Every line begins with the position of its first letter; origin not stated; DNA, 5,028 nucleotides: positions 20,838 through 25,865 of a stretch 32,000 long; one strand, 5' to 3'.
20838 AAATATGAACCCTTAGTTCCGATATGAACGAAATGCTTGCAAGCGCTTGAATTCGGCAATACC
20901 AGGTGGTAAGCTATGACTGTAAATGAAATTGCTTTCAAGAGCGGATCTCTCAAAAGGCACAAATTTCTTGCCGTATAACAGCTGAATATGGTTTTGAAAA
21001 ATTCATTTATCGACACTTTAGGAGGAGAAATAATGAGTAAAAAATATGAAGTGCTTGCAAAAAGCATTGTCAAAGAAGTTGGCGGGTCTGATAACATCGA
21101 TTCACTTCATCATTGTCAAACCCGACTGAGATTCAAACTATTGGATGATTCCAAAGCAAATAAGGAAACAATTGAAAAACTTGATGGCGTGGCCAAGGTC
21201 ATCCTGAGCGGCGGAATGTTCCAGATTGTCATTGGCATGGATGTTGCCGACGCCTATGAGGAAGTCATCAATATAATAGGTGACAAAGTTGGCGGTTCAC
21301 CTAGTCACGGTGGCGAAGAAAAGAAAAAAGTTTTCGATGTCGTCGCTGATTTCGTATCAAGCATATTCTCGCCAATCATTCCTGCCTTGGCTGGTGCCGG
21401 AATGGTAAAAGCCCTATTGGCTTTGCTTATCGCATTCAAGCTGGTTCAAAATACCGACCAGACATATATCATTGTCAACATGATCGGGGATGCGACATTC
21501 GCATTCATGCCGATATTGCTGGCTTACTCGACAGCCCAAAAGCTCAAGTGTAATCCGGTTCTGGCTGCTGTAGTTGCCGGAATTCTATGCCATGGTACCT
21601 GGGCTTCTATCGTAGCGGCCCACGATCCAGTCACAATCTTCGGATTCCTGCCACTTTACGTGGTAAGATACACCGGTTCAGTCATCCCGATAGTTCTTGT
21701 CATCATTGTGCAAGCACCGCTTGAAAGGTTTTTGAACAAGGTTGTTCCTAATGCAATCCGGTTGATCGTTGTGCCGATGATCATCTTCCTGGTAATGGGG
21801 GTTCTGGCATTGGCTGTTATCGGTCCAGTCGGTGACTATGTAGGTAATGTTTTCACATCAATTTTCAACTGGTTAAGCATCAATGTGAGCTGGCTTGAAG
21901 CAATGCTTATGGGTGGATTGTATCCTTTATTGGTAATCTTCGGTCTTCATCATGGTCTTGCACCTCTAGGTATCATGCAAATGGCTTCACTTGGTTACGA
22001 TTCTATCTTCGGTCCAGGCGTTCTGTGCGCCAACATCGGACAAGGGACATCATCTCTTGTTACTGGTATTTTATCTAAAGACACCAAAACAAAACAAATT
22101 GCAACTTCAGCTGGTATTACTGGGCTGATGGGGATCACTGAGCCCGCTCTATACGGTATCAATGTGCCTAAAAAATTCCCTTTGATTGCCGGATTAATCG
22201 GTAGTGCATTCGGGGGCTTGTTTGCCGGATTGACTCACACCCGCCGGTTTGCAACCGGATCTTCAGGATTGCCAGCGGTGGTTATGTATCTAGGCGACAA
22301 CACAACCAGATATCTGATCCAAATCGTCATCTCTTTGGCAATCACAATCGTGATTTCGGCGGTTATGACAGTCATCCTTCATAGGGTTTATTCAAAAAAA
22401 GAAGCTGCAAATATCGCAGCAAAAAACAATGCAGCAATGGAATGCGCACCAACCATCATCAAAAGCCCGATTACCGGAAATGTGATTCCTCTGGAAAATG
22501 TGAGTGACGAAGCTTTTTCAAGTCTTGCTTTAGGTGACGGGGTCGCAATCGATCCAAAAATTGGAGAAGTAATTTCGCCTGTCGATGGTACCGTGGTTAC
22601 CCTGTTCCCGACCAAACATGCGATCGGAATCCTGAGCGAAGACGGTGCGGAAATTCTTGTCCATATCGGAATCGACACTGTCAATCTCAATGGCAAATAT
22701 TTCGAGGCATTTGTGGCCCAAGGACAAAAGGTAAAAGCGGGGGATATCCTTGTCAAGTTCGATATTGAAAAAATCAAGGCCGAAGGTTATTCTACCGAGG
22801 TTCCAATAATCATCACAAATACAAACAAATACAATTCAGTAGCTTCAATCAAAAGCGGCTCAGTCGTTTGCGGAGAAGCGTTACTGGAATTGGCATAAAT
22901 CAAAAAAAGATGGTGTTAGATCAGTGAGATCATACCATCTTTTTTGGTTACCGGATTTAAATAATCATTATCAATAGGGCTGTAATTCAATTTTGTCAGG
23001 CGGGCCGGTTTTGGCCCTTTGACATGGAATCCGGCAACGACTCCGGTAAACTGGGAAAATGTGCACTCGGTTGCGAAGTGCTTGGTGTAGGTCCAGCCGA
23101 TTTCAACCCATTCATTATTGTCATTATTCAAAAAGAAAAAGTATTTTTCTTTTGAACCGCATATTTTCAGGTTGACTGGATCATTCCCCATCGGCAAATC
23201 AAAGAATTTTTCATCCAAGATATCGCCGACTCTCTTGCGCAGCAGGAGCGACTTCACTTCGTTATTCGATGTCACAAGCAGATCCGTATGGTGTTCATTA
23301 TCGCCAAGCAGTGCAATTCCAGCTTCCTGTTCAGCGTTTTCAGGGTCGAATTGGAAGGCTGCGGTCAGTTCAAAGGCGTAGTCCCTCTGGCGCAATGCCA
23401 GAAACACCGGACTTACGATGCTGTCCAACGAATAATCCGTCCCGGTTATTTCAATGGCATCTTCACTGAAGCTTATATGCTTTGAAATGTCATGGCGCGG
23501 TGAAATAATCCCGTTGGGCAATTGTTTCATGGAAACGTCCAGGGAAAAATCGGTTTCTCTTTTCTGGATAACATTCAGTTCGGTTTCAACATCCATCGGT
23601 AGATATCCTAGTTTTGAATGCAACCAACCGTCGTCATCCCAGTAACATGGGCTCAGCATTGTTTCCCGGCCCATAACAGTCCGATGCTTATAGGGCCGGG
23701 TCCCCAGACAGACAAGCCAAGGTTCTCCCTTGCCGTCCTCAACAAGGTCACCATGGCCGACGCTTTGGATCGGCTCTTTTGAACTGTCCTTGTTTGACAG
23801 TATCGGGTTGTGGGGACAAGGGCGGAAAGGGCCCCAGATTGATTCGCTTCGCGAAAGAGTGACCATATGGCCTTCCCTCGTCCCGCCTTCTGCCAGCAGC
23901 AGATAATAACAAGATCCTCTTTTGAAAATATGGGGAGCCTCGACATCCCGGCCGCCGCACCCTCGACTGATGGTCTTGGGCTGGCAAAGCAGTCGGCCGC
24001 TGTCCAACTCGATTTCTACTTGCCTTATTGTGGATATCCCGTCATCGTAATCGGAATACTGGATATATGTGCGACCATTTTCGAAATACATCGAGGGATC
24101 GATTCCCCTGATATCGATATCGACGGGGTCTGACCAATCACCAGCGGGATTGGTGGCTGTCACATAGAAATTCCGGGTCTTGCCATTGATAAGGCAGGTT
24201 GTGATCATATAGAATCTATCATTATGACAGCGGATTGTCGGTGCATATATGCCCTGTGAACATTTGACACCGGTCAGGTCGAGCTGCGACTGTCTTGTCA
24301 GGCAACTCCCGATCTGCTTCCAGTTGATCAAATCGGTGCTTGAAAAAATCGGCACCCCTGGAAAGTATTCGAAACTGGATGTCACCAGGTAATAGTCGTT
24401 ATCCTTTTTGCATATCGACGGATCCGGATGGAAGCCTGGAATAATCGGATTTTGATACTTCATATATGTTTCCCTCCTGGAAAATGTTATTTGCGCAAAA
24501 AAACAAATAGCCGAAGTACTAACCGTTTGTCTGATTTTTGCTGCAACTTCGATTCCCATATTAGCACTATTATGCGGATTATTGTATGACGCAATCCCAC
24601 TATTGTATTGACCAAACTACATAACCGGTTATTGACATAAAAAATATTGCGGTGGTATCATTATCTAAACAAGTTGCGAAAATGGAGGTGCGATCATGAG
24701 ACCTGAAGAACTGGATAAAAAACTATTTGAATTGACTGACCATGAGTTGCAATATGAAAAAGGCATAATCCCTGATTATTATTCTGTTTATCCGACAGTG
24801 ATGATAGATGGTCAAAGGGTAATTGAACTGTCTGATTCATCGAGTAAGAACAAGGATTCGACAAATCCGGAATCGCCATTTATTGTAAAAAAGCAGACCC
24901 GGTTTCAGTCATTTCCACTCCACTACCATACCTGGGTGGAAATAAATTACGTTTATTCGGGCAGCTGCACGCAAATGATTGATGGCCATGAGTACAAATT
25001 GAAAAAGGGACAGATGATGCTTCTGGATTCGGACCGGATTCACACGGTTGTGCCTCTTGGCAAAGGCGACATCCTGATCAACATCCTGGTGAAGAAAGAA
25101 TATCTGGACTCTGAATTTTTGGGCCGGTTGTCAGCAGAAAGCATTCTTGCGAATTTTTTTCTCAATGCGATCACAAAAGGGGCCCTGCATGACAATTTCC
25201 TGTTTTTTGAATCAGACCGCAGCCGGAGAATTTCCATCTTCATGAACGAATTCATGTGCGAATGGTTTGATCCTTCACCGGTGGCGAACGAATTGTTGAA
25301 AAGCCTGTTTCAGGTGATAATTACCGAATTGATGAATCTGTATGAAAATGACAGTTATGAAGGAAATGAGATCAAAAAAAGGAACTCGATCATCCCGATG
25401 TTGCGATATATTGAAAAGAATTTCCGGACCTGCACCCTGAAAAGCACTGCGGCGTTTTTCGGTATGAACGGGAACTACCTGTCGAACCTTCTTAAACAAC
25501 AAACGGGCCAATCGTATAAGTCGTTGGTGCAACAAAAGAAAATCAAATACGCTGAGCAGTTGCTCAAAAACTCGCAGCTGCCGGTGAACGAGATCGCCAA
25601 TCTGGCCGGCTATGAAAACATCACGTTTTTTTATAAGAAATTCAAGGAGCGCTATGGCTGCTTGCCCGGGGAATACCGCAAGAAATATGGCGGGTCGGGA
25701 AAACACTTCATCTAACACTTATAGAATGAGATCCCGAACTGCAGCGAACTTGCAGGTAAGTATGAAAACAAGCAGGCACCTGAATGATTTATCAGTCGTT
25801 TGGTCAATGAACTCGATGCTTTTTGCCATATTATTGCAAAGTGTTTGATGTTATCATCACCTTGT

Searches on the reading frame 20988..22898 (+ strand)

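Call 7: search_protein_families(library=pfam, proteins=[window:20988-22898:+], max_evalue=0.01)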
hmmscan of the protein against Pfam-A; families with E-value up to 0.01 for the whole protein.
window:20988-22898:+ (636 aa): 4 families
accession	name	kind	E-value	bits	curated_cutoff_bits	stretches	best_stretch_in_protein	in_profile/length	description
PF00358.26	PTS_EIIA_1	-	2e-52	176.6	27.2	1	490-615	2-127/127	phosphoenolpyruvate-dependent sugar phosphotransferase system, EIIA 1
PF02378.23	PTS_EIIC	-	1.2e-36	126.8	30.7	1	125-404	2-317/319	Phosphotransferase system, EIIC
PF00367.25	PTS_EIIB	-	3.4e-12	46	27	1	25-58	1-34/34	phosphotransferase system, EIIB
PF13533.13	Biotin_lipoyl_2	-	0.0022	18.2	29.8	0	575-592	15-32/32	Biotin-lipoyl like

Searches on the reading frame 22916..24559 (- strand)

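Call 7: search_protein_families(library=pfam, proteins=[window:22916-24559:-], max_evalue=0.01)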
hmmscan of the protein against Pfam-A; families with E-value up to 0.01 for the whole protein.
window:22916-24559:- (547 aa): 3 families
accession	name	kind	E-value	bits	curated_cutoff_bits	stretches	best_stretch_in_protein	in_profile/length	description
PF04616.20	Glyco_hydro_43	-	6.2e-81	272.3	32.2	1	35-313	1-288/288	Glycosyl hydrolases family 43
PF17851.8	GH43_C2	-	1.7e-18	67.5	22.7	1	363-511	26-182/203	Beta xylosidase C-terminal Concanavalin A-like domain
PF16396.11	DUF5005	-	0.0043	16.3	29.6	0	208-246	328-364/443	Domain of unknown function (DUF5005)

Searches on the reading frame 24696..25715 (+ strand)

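Call 7: search_protein_families(library=pfam, proteins=[window:24696-25715:+], max_evalue=0.01)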
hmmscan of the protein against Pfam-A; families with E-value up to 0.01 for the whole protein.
window:24696-25715:+ (339 aa): 5 families
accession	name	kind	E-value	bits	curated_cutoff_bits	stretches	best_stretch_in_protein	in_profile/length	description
PF12833.13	HTH_18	-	3.4e-19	69.4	33.6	1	252-329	2-79/80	Helix-turn-helix domain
PF00165.29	HTH_AraC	-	7.4e-11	42.3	26.6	2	291-329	2-42/42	Bacterial regulatory helix-turn-helix proteins, AraC family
PF02311.25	AraC_binding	-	1.1e-08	35.4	21.1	1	71-122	14-65/135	AraC-like ligand binding domain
PF07883.17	Cupin_2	-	3.2e-08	33.6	27.2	1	72-122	10-60/70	Cupin domain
PF06339.18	Ectoine_synth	-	0.0053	17.5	27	0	72-119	47-96/127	Ectoine synthase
